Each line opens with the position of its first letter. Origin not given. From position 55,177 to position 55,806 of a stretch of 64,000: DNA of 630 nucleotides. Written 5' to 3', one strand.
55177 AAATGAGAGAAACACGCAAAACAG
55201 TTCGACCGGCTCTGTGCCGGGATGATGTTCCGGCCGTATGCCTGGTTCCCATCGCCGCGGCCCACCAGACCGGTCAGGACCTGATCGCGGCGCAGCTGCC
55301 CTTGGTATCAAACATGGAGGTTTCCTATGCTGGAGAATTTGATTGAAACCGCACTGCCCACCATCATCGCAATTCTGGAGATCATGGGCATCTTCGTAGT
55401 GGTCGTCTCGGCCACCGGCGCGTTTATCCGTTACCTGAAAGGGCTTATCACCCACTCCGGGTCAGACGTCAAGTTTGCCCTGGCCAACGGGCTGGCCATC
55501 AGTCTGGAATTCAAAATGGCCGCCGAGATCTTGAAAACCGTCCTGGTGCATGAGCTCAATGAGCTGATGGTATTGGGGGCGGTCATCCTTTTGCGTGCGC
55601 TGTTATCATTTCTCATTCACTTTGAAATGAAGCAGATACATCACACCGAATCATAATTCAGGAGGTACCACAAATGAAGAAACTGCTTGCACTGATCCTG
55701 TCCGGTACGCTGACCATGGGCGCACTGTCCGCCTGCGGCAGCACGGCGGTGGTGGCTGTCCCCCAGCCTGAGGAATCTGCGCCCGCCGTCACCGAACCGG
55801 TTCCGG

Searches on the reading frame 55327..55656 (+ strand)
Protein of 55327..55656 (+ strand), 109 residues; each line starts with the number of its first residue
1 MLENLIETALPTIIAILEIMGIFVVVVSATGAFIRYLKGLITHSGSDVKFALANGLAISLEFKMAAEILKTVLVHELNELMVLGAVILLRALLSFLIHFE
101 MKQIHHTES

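Call 3: search_protein_families(library=pfam, proteins=[window:55327-55656:+], max_evalue=0.01)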
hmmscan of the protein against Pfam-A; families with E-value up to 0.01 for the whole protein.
window:55327-55656:+ (109 aa): 1 family
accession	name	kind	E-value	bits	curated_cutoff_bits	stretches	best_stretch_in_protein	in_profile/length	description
PF07784.16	DUF1622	-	6.7e-17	61.7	24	1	32-101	5-78/78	Protein of unknown function (DUF1622)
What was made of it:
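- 55327..55656 (+): DUF1622 small membrane protein; probable first gene of the operon proper. PF07784, E 7e-17 (call 3).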
